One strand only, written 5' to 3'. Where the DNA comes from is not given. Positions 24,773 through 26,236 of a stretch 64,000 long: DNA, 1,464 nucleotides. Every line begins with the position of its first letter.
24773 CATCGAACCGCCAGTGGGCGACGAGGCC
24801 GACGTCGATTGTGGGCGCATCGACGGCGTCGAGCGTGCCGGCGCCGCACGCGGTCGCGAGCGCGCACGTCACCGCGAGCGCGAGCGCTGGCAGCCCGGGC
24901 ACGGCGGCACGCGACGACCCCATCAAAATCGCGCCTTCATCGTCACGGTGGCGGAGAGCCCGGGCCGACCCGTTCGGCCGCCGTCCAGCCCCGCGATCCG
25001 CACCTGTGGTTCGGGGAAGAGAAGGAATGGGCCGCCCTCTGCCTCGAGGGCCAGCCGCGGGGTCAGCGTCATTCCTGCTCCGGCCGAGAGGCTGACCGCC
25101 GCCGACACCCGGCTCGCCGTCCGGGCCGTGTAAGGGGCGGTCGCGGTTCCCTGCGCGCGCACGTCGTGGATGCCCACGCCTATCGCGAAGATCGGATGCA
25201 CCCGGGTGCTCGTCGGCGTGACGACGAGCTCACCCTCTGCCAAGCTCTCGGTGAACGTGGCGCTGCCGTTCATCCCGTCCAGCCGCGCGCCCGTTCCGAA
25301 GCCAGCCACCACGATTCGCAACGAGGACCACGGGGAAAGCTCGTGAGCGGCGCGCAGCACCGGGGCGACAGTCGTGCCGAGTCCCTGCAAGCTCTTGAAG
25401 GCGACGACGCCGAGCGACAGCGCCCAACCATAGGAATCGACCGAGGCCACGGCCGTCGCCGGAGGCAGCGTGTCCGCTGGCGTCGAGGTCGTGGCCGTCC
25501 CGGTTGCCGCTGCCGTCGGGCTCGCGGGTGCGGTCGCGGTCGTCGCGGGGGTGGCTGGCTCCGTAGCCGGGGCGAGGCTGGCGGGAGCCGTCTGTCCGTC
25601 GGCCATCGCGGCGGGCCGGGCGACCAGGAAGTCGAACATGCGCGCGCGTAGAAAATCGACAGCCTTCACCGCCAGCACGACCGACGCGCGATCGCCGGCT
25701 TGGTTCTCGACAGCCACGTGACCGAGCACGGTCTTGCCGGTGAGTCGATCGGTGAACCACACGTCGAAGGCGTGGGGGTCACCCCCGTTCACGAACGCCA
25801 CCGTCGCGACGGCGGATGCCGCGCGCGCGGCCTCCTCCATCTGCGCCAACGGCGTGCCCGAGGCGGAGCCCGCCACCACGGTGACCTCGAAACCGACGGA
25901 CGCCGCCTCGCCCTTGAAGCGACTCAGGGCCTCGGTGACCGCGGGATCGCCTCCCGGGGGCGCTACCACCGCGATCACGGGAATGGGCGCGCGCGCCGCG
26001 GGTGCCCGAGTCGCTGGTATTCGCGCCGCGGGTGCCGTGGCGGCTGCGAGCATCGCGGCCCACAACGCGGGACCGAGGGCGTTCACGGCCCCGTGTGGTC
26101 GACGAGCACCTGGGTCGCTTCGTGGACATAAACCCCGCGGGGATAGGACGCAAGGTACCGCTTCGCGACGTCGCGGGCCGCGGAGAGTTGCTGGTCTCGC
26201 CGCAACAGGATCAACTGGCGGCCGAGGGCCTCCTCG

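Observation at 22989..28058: Five-gene ECF sigma operon ending in an NB-ARC-like NTPase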

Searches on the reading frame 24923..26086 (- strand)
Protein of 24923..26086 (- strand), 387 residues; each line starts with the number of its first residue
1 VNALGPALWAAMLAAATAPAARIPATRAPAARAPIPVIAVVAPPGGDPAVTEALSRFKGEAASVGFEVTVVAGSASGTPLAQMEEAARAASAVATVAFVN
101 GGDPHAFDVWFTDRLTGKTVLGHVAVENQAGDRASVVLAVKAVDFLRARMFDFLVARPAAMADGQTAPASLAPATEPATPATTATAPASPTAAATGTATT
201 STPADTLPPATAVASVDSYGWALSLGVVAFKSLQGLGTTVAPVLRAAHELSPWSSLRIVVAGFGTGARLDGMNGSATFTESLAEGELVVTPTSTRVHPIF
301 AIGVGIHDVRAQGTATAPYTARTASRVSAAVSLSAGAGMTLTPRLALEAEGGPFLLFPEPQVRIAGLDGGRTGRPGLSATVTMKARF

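Call 6: search_protein_families(library=pfam, proteins=[window:24923-26086:-], max_evalue=0.1)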
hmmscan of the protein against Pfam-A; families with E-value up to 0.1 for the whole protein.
window:24923-26086:- (387 aa): 0 families

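Call 7: search_protein_families(library=ncbifam, proteins=[window:24923-26086:-], max_evalue=0.1)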
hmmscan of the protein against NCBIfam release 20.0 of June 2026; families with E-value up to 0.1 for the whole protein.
window:24923-26086:- (387 aa): 0 families

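Call 9: search_protein_families(library=padloc, proteins=[window:24923-26086:-], max_evalue=0.1)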
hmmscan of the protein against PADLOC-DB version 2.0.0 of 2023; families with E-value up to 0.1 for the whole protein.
window:24923-26086:- (387 aa): 0 families

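Call 18: find_homologous_proteins(query=window:24923-26086:-, max_evalue=0.001)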
Query window:24923-26086:- (387 aa): 37 proteins with E <= 0.001 among 8000 candidates.
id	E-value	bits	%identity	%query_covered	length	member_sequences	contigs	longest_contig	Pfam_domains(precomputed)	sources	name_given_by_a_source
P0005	4.6e-233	791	100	100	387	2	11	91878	-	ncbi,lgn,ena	-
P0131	5.1e-121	422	60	100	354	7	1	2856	-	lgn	-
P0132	1.5e-118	414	61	100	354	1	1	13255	-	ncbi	-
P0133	5.7e-118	412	59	100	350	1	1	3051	-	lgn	-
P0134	9.7e-117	408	58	99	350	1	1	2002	-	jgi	jgi:hypothetical protein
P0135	7.8e-116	405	61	100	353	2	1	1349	-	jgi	jgi:hypothetical protein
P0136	6.7e-114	399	57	100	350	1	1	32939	-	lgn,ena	-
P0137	1.3e-112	395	58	92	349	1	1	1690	-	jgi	jgi:hypothetical protein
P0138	4.0e-112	393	60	100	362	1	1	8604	-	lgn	-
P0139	1.3e-109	385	82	61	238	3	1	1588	-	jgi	-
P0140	7.8e-109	382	57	100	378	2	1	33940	-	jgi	jgi:hypothetical protein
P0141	4.5e-108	380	56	100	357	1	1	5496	-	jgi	jgi:hypothetical protein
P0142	4.8e-108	379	56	91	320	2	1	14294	-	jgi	jgi:hypothetical protein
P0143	9.0e-108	379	57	91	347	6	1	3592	-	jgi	jgi:hypothetical protein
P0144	1.2e-107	378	56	91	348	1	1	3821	-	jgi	jgi:hypothetical protein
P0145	1.2e-106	375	56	98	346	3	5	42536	-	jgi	jgi:hypothetical protein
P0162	8.4e-64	234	43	91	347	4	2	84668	-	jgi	jgi:hypothetical protein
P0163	8.4e-29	119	31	86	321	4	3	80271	-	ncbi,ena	-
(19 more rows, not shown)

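Call 19: find_encoding_contigs(protein=P0145, flank=7000, max_places=2)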
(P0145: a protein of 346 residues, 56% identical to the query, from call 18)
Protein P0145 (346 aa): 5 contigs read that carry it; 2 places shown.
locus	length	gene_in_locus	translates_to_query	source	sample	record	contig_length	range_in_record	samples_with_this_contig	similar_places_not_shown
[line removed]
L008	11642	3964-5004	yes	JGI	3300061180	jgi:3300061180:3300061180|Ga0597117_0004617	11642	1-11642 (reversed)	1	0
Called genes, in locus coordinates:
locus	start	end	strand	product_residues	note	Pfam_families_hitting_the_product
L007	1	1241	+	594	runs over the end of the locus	PF07626:PSD3 (weak), PF07637:PSD5, PF07631:PSD4, PF07627:PSCyt3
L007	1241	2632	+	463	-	PF07586:HXXSHH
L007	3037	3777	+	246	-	-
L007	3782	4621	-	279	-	-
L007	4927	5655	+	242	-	PF04542:Sigma70_r2, PF08281:Sigma70_r4_2, PF04545:Sigma70_r4, PF13384:HTH_23 (weak)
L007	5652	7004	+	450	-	PF04773:FecR (weak)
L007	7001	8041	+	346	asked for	-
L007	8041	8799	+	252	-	PF13385:Laminin_G_3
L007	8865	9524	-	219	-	-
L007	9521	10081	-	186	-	PF04542:Sigma70_r2, PF08281:Sigma70_r4_2, PF04545:Sigma70_r4 (weak)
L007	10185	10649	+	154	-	PF10604:Polyketide_cyc2 (weak), PF03364:Polyketide_cyc (weak)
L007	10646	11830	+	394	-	PF01266:DAO (faint), PF05834:Lycopene_cycl, PF07992:Pyr_redox_2 (faint), PF12831:FAD_oxidored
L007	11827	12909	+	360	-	PF00348:polyprenyl_synt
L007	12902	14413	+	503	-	PF01266:DAO (faint), PF01593:Amino_oxidase, PF13450:NAD_binding_8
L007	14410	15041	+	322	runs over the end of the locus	PF00494:SQS_PSY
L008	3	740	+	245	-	?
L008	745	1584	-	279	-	-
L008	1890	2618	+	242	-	PF04542:Sigma70_r2, PF08281:Sigma70_r4_2, PF04545:Sigma70_r4, PF13384:HTH_23 (weak)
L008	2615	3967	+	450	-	PF04773:FecR (weak)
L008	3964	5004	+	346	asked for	-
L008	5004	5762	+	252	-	PF13385:Laminin_G_3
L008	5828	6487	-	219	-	-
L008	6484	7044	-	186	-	PF04542:Sigma70_r2, PF08281:Sigma70_r4_2, PF04545:Sigma70_r4 (weak)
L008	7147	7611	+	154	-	PF10604:Polyketide_cyc2 (weak), PF03364:Polyketide_cyc (weak)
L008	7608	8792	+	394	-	PF01266:DAO (faint), PF05834:Lycopene_cycl, PF07992:Pyr_redox_2 (faint), PF12831:FAD_oxidored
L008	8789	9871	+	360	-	PF00348:polyprenyl_synt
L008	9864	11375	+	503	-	PF01266:DAO (faint), PF01593:Amino_oxidase, PF13450:NAD_binding_8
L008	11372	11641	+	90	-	?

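Call 20: find_encoding_contigs(protein=P0162, flank=7000, max_places=2)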
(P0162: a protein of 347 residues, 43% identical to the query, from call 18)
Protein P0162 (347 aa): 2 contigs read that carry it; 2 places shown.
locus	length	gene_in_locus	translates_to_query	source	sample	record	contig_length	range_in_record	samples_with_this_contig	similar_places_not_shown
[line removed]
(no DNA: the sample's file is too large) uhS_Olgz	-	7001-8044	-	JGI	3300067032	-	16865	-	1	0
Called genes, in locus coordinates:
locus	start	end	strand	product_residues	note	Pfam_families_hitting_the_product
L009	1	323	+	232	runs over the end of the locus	PF01625:PMSR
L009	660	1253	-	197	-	-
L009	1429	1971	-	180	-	-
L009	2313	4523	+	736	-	PF00989:PAS, PF13188:PAS_8, PF13426:PAS_9, PF01590:GAF, PF13185:GAF_2 (weak), PF00512:HisKA, PF02518:HATPase_c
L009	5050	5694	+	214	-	PF04542:Sigma70_r2, PF08281:Sigma70_r4_2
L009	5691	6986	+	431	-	PF04773:FecR (weak)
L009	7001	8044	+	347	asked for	-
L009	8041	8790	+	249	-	PF13385:Laminin_G_3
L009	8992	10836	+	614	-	-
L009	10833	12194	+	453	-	PF07586:HXXSHH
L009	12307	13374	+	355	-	-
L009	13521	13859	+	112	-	-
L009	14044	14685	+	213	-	PF05076:SUFU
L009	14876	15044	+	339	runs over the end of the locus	-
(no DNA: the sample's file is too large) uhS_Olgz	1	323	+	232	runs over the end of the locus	PF01625:PMSR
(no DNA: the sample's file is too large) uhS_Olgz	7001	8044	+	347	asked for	-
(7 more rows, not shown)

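Call 21: find_encoding_contigs(protein=P0163, flank=7000, max_places=2)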
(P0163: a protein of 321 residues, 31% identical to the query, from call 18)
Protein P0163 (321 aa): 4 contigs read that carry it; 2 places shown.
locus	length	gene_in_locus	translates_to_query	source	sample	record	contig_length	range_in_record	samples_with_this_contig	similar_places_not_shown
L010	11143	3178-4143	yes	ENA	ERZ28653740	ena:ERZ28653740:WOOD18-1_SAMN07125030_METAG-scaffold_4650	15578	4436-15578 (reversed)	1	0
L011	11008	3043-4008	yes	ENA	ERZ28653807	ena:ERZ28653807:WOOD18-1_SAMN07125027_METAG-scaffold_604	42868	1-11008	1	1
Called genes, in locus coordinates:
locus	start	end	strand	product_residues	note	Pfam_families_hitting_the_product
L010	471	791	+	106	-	PF13442:Cytochrome_CBB3 (weak), PF00034:Cytochrom_C (faint)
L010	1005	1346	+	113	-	PF07238:PilZ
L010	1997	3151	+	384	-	PF00496:SBP_bac_5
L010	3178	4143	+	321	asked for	-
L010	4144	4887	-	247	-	-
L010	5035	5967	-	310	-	-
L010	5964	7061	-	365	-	-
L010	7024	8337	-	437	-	PF04773:FecR (faint), PF13432:TPR_16 (weak)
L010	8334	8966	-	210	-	PF07638:Sigma70_ECF (faint), PF04542:Sigma70_r2, PF08281:Sigma70_r4_2, PF04545:Sigma70_r4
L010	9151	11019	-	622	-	PF01136:Peptidase_U32, PF12392:DUF3656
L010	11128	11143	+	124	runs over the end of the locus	-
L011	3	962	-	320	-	?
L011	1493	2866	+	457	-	-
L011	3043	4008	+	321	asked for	-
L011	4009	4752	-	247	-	-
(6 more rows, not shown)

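Call 24: find_related_loci(query=A1, collection=genome_contigs, flank=8000)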
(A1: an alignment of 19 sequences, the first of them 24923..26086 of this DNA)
Query A1 (387 aa) in genome_contigs; peptide patterns used: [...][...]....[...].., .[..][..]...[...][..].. (x = any residue, [..] = any of these).
139 stretches matched a pattern; 10 encode a relative of the query (tblastn E <= 1e-3); 10 distinct loci.
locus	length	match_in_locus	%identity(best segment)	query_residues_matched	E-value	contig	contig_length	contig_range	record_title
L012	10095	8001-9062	61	1-387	9e-124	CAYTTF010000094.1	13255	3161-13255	MAG TPA_asm: uncultured Myxococcales bacterium isolate binchicken_co54_184 genome assembly, contig: NODE_8397_length_132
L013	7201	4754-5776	54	8-387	5e-117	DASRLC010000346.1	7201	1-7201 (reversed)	MAG TPA_asm: Polyangia bacterium isolate SMAG_U10178 k141_312796, whole genome shotgun sequence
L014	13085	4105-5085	55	47-387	2e-98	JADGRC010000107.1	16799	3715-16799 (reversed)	MAG: Proteobacteria bacterium isolate Chersky_194 k127_4206880, whole genome shotgun sequence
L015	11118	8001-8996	50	33-387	2e-75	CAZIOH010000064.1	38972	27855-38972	MAG TPA_asm: uncultured Myxococcales bacterium isolate binchicken_co54_403 genome assembly, contig: NODE_1760_length_389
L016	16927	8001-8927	34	38-387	4e-41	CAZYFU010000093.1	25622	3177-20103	MAG TPA_asm: uncultured Myxococcales bacterium isolate SRP192927_co6_560 genome assembly, contig: NODE_3816_length_25622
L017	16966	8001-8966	31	34-387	3e-37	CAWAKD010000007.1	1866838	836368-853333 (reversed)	MAG: uncultured delta proteobacterium isolate MFD02416.bin.1.176 genome assembly, contig: contig_49853, whole genome sho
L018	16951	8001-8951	31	24-381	5e-35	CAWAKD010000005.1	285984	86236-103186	MAG: uncultured delta proteobacterium isolate MFD02416.bin.1.176 genome assembly, contig: contig_29904, whole genome sho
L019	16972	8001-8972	30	29-387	1e-34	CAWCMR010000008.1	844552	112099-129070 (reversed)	MAG: uncultured delta proteobacterium isolate MFD05502.bin.2.118 genome assembly, contig: contig_26388, whole genome sho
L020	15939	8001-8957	31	34-387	8e-34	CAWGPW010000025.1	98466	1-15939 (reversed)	MAG: uncultured delta proteobacterium isolate MFD05502.bin.2.3 genome assembly, contig: contig_41632, whole genome shotg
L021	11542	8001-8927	31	37-387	8e-30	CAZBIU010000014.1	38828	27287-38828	MAG TPA_asm: uncultured Myxococcales bacterium isolate binchicken_co50_418 genome assembly, contig: NODE_1033_length_388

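Call 29: search_protein_families(library=pfam, proteins=[L016:8930-10885:+, L017:8933-10918:+, L021:8894-10876:+, L018:9467-12037:+, L010:5035-5967:-, L010:4144-4887:-, L009:12307-13374:+], max_evalue=0.01)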
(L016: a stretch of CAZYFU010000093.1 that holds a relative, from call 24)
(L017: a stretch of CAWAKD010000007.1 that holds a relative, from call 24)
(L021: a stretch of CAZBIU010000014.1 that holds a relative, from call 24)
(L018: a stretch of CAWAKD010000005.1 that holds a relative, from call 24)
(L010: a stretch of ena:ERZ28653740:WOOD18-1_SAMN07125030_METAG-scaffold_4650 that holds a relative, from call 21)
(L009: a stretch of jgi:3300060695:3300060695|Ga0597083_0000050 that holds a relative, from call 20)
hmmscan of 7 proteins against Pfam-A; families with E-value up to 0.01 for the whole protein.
L016:8930-10885:+ (651 aa): 4 families
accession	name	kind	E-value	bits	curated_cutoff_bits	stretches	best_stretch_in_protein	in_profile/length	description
PF21348.3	RGL11_C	-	1.5e-188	628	27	1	134-646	1-490/490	Rhamnogalacturonan lyase family 11, C-terminal domain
PF18370.7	RGI_lyase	-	3.9e-26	91.7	27.8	1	43-127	2-83/86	Rhamnogalacturonan I lyases beta-sheet domain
PF13517.12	FG-GAP_3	-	3.5e-08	34.3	26.9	1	363-413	17-60/61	FG-GAP-like repeat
PF01839.29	FG-GAP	-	2.3e-06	27.8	22.1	1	229-251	3-25/37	FG-GAP repeat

L017:8933-10918:+ (661 aa): 4 families
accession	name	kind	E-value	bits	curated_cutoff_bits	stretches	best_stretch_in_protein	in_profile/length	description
PF21348.3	RGL11_C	-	1.1e-194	648.2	27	1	142-656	1-490/490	Rhamnogalacturonan lyase family 11, C-terminal domain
PF18370.7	RGI_lyase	-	5.5e-29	100.8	27.8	1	51-138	2-86/86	Rhamnogalacturonan I lyases beta-sheet domain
PF13517.12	FG-GAP_3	-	7.7e-11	42.9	26.9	1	370-422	15-60/61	FG-GAP-like repeat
PF01839.29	FG-GAP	-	5.1e-07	29.9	22.1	0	237-260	3-29/37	FG-GAP repeat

L021:8894-10876:+ (660 aa): 5 families
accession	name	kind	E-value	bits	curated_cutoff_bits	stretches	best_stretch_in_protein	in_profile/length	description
PF21348.3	RGL11_C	-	3.9e-190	633.2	27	1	141-655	1-490/490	Rhamnogalacturonan lyase family 11, C-terminal domain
PF18370.7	RGI_lyase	-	2.6e-25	89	27.8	1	50-136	2-85/86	Rhamnogalacturonan I lyases beta-sheet domain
PF13517.12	FG-GAP_3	-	4.2e-07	30.9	26.9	0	374-420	21-60/61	FG-GAP-like repeat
PF01839.29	FG-GAP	-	5.2e-06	26.7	22.1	0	236-259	3-29/37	FG-GAP repeat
PF25292.1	Beta-prop_CGLA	-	0.0018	18.2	26.8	0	354-426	145-211/316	Lambda-carrageenase beta-propeller domain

L018:9467-12037:+ (856 aa): 5 families
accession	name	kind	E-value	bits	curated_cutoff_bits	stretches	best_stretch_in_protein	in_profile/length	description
PF01580.24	FtsK_SpoIIIE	-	3.3e-72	243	24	1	417-683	2-221/221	FtsK/SpoIIIE family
PF17854.6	FtsK_alpha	-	1.7e-31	108.8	22.9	1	309-409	1-101/101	FtsK alpha domain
PF09397.16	FtsK_gamma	-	4.7e-28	97.1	30.6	1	786-845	3-62/63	Ftsk gamma domain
PF01935.23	DUF87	-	3.9e-05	24.3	23.2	1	440-493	8-60/220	Helicase HerA, central domain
PF02456.21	Adeno_IVa2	-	0.0014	18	21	1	442-496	75-130/370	Adenovirus IVa2 protein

L010:5035-5967:- (310 aa): 1 family
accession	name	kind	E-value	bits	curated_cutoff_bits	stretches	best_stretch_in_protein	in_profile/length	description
PF10503.15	Esterase_PHB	-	0.001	18.8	23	1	70-193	2-126/219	Esterase PHB depolymerase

L010:4144-4887:- (247 aa): 0 families

L009:12307-13374:+ (355 aa): 0 families

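Call 30: predict_structure(alignment_id=A1)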
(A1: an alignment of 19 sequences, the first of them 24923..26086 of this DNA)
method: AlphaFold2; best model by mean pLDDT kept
length: 387 residues; sequences in the alignment: 19
mean_pLDDT: 74.2   pTM: 0.45
mean pLDDT of the five models: 74.2, 72.1, 71.5, 70.6, 68.9
residues with pLDDT >= 90: 130; 70-90: 126; 50-70: 34; < 50: 97
segments of 3 or more residues with pLDDT < 50: 1-6, 12-30, 160-184, 188-193, 195-217, 360-372
pLDDT, mean of each block of 10 residues (from residue 1): 46 43 42 83 85 91 91 89 92 91 85 88 79 81 88 68 40 39 44 42 41 48 94 75 94 93 77 78 95 88 92 64 79 95 93 80 40 74 94
secondary structure, 60 per line:
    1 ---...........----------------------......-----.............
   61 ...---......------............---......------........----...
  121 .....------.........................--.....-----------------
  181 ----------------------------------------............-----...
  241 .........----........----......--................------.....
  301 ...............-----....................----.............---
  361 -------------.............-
elements in order: H4-14 E37-42 H48-63 E67-72 H79-90 E94-99 E106-113 E118-125 H132-156 H159-163 E221-232 E238-249 E254-261 E266-271 E274-289 E296-315 E321-340 E345-357 E374-386

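Call 37: fold_search(model_id=the predicted structure, library=pdb)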
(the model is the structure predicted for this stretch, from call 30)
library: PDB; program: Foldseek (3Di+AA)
matches with E <= 10: 1221; with E <= 0.001: 37
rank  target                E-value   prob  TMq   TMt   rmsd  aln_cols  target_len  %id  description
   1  9fzc_A                3.9e-09  1.00  0.32  0.66   5.5       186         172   12  Structure of OmpA-short in complex with nanobody Nb01 (released 2024-07-17)
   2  9fzd_A                4.3e-09  1.00  0.33  0.68   5.4       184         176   11  Structure of OmpA-long in complex with nanobody Nb39 (released 2024-07-17)
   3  3qra                  1.9e-07  1.00  0.30  0.68   4.4       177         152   11  The crystal structure of Ail, the attachment invasion locus protein of Yersinia pestis (released 2011-11-23)
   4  3qrc_A                5.4e-07  1.00  0.31  0.68   4.1       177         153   12  The crystal structure of Ail, the attachment invasion locus protein of Yersinia pestis, in complex with the heparin an (released 2011-11-23)
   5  3qrc_B                7.4e-07  1.00  0.30  0.66   4.4       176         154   12  The crystal structure of Ail, the attachment invasion locus protein of Yersinia pestis, in complex with the heparin an (released 2011-11-23)
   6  1qj9                  1.7e-06  1.00  0.33  0.78   3.1       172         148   10  CRYSTAL STRUCTURE OF THE OUTER MEMBRANE PROTEIN OMPX FROM ESCHERICHIA COLI (released 1999-10-06)
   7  1p4t                  2.5e-06  1.00  0.29  0.64   5.3       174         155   11  Crystal structure of Neisserial surface protein A (NspA) (released 2003-07-22)
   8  2n2l_MODEL_1_A        9.0e-06  1.00  0.31  0.68   4.7       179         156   12  NMR structure of yersinia pestis ail (attachment invasion locus) in decylphosphocholine micelles calculated wi (released 2015-07-22)
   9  2x55                  1.1e-05  1.00  0.22  0.30  20.5       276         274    9  Yersinia Pestis Plasminogen Activator Pla (Native) (released 2010-07-28)
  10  2x56                  1.2e-05  1.00  0.22  0.30  20.3       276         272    9  Yersinia Pestis Plasminogen Activator Pla (Native) (released 2010-07-28)
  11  9nh1_A                2.2e-05  1.00  0.25  0.34  10.2       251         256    8  In situ cryo-EM structure of porin I of the Legionella Dot/Icm T4SS machine (released 2025-09-17)
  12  9nh2_A                2.3e-05  1.00  0.31  0.51   9.7       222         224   12  In situ cryo-EM structure of porin III of the Legionella Dot/Icm T4SS machine (released 2025-09-17)
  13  8qxp                  2.6e-05  1.00  0.27  0.52   8.7       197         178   10  Crystal structure of the outer membrane porin OmpW from Klebsiella pneumoniae (released 2024-01-24)
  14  1qjp                  4.9e-05  1.00  0.28  0.65   5.2       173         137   12  HIGH RESOLUTION STRUCTURE OF THE OUTER MEMBRANE PROTEIN A (OMPA) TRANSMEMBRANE DOMAIN (released 2000-06-30)
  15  3dzm_A                5.7e-05  1.00  0.33  0.57   6.6       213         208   15  Crystal structure of a major outer membrane protein from Thermus thermophilus HB27 (released 2008-12-23)
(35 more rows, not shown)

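Call 58: search_protein_families(library=pfam, proteins=[L007:8865-9524:-, L010:5964-7061:-], max_evalue=0.05)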
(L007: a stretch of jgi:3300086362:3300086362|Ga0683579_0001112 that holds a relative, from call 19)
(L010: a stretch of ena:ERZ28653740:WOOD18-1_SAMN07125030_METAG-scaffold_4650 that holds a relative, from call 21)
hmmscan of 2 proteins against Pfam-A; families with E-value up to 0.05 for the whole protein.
L007:8865-9524:- (219 aa): 0 families

L010:5964-7061:- (365 aa): 0 families
